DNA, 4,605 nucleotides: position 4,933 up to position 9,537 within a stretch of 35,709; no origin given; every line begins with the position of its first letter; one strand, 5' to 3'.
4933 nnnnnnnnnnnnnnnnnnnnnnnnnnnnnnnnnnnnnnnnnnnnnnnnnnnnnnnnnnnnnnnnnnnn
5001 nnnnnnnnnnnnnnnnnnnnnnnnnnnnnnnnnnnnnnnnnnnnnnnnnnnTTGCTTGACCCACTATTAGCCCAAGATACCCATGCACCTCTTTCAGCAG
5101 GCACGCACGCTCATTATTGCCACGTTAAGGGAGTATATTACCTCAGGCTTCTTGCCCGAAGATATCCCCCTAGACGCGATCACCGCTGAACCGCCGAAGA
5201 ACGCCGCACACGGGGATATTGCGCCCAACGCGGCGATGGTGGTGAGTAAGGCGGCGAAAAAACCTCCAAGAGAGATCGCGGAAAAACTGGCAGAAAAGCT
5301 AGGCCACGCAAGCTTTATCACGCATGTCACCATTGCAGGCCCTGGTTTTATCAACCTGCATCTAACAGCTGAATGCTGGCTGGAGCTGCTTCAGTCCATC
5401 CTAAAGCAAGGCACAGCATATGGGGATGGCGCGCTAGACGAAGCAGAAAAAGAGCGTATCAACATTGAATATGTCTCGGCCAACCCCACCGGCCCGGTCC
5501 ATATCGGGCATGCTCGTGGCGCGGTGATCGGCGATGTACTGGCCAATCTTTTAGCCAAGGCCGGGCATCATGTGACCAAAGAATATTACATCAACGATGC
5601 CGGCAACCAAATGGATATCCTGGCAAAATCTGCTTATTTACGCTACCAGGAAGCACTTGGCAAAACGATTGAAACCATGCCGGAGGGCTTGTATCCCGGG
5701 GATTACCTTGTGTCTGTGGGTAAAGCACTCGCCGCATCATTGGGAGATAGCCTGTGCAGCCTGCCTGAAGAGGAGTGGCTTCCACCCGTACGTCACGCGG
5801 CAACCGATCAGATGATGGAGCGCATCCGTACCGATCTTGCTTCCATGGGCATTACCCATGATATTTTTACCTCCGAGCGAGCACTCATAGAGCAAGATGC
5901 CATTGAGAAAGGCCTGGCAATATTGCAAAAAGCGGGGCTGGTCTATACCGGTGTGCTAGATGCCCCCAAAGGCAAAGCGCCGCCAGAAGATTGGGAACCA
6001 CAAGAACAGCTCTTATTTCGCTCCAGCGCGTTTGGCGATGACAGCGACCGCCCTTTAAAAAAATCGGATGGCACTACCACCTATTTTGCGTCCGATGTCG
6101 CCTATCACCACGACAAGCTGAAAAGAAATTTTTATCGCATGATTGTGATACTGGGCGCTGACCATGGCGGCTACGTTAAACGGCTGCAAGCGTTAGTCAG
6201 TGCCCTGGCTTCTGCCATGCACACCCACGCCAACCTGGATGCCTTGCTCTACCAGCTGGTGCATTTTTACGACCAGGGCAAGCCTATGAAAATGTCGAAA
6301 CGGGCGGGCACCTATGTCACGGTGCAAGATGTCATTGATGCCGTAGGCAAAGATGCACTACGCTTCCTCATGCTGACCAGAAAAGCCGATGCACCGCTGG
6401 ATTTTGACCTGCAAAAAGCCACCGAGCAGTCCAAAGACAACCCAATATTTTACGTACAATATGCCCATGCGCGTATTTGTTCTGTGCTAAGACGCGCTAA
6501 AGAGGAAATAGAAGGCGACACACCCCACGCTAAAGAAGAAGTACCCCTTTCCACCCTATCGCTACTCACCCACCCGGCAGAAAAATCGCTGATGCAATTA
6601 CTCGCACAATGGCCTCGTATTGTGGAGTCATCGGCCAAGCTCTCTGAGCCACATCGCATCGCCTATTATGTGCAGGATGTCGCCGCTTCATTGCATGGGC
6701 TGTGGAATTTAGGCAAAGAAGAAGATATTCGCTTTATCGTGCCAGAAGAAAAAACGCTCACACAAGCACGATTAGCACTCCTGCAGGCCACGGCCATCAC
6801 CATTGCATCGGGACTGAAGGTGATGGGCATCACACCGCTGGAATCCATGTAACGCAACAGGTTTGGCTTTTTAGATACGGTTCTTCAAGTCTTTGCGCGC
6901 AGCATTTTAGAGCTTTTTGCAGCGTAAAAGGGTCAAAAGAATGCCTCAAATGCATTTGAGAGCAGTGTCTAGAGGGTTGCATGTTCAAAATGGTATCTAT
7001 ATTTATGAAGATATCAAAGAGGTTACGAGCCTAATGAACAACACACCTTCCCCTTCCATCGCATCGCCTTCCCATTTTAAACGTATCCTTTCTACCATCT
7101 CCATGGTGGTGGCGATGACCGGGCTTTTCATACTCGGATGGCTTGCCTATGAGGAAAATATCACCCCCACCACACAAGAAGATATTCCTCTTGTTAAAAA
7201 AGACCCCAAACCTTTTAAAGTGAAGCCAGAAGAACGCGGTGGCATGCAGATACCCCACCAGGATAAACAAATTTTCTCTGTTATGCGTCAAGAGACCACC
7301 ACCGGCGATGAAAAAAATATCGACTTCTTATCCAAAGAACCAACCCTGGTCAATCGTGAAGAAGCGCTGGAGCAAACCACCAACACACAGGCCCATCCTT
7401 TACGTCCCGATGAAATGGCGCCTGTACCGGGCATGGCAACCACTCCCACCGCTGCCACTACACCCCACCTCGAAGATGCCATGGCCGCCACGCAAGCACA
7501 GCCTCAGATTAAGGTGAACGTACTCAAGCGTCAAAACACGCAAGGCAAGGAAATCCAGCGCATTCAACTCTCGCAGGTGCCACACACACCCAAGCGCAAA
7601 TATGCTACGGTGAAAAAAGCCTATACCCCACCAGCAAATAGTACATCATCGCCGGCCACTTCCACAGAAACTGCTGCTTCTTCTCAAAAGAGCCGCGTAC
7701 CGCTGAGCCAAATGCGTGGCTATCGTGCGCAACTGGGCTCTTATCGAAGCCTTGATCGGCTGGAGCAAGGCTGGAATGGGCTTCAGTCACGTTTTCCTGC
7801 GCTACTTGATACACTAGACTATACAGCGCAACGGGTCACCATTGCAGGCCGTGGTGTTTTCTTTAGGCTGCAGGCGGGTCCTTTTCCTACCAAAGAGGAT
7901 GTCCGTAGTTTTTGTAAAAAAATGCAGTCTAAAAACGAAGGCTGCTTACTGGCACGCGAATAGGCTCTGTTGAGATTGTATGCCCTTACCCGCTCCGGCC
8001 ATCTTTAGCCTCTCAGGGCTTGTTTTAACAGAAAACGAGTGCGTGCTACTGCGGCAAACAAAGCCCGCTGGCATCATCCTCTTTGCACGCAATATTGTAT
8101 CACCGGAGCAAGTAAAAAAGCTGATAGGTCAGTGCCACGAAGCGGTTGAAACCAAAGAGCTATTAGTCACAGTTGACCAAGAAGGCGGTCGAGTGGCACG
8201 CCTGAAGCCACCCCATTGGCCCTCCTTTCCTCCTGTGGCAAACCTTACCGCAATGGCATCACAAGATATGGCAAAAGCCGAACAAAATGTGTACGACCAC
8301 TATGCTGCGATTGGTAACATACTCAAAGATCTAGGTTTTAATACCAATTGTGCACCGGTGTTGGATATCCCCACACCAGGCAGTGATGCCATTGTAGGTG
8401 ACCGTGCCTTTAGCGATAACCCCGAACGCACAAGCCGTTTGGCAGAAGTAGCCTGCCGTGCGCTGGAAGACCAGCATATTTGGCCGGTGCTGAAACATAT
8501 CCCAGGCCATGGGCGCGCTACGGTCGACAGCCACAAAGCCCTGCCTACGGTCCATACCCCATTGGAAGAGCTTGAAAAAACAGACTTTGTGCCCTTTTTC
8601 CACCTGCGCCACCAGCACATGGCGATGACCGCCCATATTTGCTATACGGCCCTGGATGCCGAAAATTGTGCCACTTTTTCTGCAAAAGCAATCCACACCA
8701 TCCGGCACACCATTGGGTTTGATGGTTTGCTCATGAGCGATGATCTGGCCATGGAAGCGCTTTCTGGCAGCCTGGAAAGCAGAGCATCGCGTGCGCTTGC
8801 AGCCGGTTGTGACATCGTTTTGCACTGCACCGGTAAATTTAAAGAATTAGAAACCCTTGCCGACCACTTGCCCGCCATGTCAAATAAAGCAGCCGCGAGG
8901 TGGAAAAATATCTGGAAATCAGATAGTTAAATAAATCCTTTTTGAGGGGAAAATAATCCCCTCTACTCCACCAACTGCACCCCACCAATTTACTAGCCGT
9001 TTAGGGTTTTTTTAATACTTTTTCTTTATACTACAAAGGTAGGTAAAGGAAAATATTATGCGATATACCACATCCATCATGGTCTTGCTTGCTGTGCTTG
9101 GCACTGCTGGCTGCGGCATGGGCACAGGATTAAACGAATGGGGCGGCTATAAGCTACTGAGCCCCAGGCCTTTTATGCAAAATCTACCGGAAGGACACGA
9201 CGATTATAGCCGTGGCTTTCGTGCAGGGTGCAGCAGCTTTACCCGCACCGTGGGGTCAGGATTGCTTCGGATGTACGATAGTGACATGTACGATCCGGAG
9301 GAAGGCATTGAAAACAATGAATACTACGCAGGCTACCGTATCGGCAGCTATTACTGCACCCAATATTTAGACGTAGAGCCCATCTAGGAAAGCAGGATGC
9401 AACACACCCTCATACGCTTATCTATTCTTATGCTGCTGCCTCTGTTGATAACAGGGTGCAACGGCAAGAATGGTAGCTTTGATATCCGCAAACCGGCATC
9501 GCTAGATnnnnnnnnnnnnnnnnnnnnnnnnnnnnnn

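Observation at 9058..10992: Tandem array of five diverged paralogous small lipoproteins sharing an unassigned two-cysteine, Trp/Tyr-rich domain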

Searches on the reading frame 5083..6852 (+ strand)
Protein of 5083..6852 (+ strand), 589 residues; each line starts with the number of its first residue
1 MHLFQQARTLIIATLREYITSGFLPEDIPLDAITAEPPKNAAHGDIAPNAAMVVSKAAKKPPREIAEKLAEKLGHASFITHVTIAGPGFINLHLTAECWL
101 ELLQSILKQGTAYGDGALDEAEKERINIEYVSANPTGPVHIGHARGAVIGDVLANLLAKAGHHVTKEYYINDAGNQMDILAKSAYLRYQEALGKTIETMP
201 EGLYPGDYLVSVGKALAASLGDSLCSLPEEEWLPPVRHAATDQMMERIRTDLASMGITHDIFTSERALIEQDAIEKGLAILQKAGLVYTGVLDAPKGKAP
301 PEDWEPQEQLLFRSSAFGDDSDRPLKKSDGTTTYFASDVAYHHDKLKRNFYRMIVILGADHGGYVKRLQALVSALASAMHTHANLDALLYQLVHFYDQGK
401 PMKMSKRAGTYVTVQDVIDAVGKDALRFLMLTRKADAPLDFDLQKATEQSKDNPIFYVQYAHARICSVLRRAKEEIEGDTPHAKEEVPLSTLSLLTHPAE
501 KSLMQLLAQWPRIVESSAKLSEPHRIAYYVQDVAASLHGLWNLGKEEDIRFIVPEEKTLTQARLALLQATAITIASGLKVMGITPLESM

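Call 16: search_protein_families(library=pfam, proteins=[window:5083-6852:+], max_evalue=0.00001)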
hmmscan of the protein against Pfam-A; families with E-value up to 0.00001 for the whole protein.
window:5083-6852:+ (589 aa): 7 families
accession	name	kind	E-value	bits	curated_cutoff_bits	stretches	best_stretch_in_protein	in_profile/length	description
PF05746.21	DALR_1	-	1.1e-29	103.4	22.3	1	458-589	1-117/117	DALR anticodon binding domain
PF03485.21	Arg_tRNA_synt_N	-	1.8e-19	70.6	21.5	1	10-94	6-85/85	Arginyl tRNA synthetase N terminal domain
PF00750.26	tRNA-synt_1d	-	2.7e-17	63.2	23.3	1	104-183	3-79/349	tRNA synthetases class I (R), catalytic domain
PF01406.26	tRNA-synt_1e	-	6.5e-08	32.7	27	0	402-444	252-294/301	tRNA synthetases class I (C) catalytic domain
PF00133.28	tRNA-synt_1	-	9e-08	31.7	22.7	0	393-433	367-405/414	tRNA synthetases class I (I, L, M and V)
PF01921.24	tRNA-synt_1f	-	1.5e-07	31.1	27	0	389-446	271-325/360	tRNA synthetases class I (K)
PF09334.17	tRNA-synt_1g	-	3.2e-07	29.9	20.1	0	392-448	316-371/391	tRNA synthetases class I (M)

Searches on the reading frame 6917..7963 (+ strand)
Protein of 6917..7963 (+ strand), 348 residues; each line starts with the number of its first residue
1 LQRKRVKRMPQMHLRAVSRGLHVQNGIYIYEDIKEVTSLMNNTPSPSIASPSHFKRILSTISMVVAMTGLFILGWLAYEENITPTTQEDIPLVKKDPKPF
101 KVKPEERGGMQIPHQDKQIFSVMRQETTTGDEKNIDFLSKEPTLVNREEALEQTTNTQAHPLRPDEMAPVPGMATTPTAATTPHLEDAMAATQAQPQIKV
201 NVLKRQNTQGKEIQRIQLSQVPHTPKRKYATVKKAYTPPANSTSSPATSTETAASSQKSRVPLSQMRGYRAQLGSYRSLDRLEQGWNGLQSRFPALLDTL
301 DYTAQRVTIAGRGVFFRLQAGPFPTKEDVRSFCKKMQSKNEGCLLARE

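Call 16: search_protein_families(library=pfam, proteins=[window:6917-7963:+], max_evalue=0.00001)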
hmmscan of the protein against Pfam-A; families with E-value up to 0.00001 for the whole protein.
window:6917-7963:+ (348 aa): 1 family
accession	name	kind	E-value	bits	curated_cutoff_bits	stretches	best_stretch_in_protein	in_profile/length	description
PF05036.18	SPOR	-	3.9e-08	34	21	1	268-342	4-71/76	SPOR domain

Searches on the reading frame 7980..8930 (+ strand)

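Call 16: search_protein_families(library=pfam, proteins=[window:7980-8930:+], max_evalue=0.00001)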
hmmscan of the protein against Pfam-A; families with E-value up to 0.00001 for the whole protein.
window:7980-8930:+ (316 aa): 1 family
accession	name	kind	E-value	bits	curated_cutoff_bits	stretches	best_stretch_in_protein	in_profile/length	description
PF00933.27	Glyco_hydro_3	-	1.1e-52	179.8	27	1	22-297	22-296/316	Glycosyl hydrolase family 3 N terminal domain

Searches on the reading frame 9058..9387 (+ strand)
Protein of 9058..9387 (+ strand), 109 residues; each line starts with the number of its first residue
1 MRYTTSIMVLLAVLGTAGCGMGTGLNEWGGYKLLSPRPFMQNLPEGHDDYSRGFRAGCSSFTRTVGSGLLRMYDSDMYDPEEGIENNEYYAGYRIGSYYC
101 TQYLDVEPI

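Call 3: search_protein_families(library=pfam, proteins=[window:9058-9387:+], max_evalue=1)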
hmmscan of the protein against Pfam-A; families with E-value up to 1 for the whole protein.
window:9058-9387:+ (109 aa): 1 family
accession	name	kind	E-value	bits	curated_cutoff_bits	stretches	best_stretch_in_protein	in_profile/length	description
PF22859.1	IBIN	-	0.00042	20.5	27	1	7-40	6-38/41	Induced by infection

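Call 4: search_protein_families(library=ncbifam, proteins=[window:9058-9387:+], max_evalue=1)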
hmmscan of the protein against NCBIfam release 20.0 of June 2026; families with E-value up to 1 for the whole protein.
window:9058-9387:+ (109 aa): 0 families

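Call 54: search_protein_families(library=phrogs, proteins=[window:9058-9387:+], max_evalue=0.1)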
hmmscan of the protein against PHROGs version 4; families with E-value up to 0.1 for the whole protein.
window:9058-9387:+ (109 aa): 0 families
